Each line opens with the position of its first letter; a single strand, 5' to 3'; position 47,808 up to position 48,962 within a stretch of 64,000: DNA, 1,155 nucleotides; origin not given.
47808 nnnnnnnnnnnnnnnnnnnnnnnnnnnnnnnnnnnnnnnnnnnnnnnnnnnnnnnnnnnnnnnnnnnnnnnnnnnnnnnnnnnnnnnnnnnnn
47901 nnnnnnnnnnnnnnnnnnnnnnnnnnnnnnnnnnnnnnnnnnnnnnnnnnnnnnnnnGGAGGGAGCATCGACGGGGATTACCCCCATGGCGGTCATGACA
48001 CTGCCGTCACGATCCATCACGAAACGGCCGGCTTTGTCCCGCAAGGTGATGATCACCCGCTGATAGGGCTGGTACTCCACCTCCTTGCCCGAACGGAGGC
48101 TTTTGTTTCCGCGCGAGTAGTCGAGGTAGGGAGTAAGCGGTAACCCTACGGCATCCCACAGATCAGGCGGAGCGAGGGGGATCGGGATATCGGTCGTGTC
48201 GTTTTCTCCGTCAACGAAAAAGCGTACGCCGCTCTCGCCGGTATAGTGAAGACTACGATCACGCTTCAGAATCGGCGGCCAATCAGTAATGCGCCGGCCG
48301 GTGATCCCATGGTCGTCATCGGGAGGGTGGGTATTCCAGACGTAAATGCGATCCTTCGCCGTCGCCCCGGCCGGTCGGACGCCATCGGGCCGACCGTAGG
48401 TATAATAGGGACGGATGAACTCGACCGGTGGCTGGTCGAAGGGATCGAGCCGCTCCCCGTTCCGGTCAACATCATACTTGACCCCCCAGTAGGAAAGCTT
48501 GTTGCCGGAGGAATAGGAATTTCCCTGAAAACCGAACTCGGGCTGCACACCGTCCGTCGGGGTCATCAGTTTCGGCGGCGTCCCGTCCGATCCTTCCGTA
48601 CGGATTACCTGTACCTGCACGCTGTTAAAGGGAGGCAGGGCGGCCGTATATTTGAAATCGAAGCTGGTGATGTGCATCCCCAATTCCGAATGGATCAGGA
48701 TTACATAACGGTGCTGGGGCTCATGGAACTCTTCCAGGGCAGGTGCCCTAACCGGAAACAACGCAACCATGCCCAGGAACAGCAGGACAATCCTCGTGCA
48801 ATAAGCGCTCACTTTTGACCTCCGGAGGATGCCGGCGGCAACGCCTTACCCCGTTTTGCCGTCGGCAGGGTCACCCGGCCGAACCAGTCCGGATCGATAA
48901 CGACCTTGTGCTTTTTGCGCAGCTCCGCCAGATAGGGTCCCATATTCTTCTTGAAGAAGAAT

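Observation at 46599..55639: Two paralogous multiheme cytochromes: a 7-heme protein duplicated as the N-terminal half of a 16-heme giant, sharing a non-heme N-terminal domain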

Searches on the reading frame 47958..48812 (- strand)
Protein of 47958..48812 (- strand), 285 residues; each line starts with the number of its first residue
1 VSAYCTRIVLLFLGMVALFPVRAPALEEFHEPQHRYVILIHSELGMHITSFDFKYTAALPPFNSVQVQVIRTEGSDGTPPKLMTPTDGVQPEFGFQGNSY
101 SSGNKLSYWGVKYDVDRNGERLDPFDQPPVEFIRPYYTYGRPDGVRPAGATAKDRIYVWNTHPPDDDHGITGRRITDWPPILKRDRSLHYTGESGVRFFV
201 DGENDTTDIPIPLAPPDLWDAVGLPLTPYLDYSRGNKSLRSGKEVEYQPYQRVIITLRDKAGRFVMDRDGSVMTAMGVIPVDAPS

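Call 50: search_protein_families(library=pfam, proteins=[window:47958-48812:-], max_evalue=10)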
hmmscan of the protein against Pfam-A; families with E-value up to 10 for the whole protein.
window:47958-48812:- (285 aa): 0 families
